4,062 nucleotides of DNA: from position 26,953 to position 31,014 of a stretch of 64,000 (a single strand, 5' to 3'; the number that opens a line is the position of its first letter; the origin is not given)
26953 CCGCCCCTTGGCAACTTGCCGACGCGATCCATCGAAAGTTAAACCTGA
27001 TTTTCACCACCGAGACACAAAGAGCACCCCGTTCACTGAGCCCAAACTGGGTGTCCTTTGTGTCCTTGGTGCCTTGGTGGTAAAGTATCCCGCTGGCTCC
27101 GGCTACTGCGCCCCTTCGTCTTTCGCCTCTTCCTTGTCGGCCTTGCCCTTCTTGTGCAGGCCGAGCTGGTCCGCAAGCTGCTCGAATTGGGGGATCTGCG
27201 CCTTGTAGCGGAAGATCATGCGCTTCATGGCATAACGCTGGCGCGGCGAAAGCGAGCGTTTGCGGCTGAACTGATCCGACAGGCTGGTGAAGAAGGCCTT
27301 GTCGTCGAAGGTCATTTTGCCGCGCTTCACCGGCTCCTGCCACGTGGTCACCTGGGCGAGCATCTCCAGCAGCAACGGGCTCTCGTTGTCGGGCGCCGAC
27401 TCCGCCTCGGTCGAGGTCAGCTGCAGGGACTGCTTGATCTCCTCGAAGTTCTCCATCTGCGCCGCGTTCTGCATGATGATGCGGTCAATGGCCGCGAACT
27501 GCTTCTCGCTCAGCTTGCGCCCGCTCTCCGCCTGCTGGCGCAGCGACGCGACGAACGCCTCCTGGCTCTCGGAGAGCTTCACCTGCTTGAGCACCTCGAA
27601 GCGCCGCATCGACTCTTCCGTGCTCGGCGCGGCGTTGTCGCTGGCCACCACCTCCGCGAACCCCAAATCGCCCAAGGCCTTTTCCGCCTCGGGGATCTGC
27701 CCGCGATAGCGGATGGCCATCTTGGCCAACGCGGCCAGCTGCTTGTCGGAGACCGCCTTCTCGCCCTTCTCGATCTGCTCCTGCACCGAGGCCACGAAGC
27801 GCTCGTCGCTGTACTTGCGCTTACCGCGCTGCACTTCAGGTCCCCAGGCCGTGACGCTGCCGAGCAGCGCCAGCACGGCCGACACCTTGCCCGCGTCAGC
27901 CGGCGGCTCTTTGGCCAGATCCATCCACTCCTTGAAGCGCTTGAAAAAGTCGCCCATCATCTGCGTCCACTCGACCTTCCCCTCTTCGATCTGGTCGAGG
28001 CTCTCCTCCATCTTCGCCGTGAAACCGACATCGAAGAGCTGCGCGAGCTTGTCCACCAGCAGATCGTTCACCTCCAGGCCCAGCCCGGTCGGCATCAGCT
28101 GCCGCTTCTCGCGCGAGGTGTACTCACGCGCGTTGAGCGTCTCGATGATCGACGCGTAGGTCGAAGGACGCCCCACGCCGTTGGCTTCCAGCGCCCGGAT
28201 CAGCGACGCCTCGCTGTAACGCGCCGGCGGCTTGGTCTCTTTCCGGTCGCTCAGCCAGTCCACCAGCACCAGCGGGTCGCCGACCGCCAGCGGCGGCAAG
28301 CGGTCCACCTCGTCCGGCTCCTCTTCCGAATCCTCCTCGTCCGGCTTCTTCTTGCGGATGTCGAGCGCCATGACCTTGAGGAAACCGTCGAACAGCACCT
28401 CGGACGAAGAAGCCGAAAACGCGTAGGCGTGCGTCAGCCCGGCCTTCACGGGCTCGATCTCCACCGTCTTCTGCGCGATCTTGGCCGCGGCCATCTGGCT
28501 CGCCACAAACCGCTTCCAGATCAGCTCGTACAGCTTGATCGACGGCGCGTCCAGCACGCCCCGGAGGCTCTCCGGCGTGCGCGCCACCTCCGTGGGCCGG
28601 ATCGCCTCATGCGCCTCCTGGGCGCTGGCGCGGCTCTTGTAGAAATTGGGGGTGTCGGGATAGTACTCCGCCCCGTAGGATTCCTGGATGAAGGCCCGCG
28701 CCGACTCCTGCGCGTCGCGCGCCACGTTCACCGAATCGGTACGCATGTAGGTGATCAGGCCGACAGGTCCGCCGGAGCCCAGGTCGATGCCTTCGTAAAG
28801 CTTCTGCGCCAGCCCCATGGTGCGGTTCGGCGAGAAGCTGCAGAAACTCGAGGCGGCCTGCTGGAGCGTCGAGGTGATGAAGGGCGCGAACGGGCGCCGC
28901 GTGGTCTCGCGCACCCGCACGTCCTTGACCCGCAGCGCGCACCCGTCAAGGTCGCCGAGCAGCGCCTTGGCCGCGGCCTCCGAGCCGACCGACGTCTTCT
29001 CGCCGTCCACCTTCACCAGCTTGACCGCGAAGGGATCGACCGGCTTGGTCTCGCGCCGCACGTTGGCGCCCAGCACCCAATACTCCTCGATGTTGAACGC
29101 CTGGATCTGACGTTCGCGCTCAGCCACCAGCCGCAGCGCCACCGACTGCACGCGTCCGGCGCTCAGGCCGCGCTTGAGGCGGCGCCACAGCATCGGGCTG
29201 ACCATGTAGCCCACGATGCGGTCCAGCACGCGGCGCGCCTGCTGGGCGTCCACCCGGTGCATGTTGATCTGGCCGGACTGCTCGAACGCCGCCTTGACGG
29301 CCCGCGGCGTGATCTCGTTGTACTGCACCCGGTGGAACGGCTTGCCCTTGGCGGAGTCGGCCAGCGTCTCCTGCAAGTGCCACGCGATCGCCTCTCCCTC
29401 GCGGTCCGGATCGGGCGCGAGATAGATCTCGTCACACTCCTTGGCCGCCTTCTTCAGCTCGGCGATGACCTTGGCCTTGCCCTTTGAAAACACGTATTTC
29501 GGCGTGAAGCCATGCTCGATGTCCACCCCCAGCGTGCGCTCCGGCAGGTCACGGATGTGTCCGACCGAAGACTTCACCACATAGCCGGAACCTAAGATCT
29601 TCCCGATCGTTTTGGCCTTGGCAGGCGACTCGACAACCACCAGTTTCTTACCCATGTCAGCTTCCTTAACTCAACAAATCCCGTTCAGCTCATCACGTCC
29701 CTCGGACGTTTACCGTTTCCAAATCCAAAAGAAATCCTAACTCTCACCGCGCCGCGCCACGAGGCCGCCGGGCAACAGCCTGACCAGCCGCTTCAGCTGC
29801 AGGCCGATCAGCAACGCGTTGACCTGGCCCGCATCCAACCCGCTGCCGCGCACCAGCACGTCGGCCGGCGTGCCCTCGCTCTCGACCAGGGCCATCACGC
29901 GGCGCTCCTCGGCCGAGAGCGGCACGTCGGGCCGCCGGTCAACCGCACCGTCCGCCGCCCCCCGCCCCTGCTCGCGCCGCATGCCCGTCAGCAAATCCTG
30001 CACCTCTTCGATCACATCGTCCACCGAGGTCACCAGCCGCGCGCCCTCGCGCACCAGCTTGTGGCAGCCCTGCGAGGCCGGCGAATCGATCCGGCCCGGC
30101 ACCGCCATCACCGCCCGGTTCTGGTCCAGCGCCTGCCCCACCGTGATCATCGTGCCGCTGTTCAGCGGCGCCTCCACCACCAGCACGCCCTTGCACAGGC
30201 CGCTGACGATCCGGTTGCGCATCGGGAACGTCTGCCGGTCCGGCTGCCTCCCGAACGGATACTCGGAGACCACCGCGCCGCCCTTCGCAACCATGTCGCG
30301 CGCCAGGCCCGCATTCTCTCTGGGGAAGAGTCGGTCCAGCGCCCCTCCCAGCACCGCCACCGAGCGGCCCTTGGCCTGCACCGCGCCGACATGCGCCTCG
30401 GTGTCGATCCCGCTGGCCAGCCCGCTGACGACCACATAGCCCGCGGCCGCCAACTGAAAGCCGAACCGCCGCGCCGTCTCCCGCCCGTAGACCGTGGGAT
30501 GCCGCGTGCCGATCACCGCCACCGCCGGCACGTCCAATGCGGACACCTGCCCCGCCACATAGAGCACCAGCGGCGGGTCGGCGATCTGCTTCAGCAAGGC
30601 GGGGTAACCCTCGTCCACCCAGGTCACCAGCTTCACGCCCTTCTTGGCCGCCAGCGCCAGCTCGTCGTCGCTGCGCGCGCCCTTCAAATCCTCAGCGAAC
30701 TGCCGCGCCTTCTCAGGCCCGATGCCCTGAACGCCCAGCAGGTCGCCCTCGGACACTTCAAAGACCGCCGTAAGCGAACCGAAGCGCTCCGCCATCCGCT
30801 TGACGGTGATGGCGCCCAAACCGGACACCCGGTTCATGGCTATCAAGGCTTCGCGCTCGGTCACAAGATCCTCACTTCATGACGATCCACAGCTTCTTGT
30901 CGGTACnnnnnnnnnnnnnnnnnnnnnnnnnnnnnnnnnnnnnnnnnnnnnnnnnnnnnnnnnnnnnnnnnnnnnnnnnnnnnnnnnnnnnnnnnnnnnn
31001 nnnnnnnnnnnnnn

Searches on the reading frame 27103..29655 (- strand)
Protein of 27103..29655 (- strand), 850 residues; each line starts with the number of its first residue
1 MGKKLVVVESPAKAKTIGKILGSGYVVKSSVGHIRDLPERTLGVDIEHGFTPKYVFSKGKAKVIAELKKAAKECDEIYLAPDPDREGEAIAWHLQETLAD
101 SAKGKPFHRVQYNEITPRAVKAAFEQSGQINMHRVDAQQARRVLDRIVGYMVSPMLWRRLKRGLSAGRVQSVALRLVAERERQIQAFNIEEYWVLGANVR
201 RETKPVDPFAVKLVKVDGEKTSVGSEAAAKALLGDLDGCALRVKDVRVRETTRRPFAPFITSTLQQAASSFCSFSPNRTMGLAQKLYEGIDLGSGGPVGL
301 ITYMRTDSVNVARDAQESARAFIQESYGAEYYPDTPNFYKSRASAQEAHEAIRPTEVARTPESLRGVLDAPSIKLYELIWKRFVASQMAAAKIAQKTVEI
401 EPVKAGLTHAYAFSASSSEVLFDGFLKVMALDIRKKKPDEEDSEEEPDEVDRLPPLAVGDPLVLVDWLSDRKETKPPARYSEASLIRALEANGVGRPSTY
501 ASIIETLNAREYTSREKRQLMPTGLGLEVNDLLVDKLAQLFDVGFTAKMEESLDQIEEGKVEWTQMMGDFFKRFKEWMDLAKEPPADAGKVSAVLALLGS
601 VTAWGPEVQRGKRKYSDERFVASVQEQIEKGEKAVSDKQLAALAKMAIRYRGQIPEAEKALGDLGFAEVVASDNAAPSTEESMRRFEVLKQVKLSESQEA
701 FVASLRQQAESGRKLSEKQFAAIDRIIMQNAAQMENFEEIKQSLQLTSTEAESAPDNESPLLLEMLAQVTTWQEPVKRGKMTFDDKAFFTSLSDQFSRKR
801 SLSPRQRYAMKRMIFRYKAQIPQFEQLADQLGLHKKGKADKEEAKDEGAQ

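Call 20: search_protein_families(library=pfam, proteins=[window:27103-29655:-], max_evalue=0.001)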
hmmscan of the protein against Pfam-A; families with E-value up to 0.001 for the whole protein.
window:27103-29655:- (850 aa): 2 families
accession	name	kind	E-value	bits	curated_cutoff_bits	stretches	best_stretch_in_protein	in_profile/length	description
PF01131.25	Topoisom_bac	-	1.9e-114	383.3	35.1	1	130-567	2-410/411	DNA topoisomerase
PF01751.28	Toprim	-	1.8e-19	70.1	23.1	1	4-111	1-92/96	Toprim domain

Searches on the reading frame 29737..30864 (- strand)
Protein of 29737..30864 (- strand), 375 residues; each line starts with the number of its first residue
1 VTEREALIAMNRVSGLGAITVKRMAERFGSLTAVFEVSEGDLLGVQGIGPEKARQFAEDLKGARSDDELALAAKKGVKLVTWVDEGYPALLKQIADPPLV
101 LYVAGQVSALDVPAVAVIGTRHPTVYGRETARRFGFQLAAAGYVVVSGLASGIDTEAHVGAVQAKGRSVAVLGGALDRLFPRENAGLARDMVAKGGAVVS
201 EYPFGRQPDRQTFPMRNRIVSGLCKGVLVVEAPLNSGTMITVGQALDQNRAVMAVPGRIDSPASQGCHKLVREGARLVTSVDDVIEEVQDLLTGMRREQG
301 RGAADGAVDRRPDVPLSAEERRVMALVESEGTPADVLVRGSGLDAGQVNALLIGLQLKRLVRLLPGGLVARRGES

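Call 20: search_protein_families(library=pfam, proteins=[window:29737-30864:-], max_evalue=0.001)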
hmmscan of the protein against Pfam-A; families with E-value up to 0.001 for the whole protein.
window:29737-30864:- (375 aa): 5 families
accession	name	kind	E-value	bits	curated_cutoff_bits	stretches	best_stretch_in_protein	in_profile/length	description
PF02481.21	DNA_processg_A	-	4.7e-75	251.8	29.6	1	73-279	3-211/212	DNA recombination-mediator protein A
PF17782.7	DprA_WH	-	1.7e-10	41.2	22.9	1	311-367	5-61/61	DprA winged helix domain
PF18306.6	LDcluster4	-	4.7e-07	30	26.3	1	114-173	3-63/151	SLOG cluster4 family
PF14520.12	HHH_5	-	4.4e-05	24.3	27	1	11-59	5-54/57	Helix-hairpin-helix domain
PF12826.13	HHH_2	-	0.00016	22.2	27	1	17-57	12-52/64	Helix-hairpin-helix motif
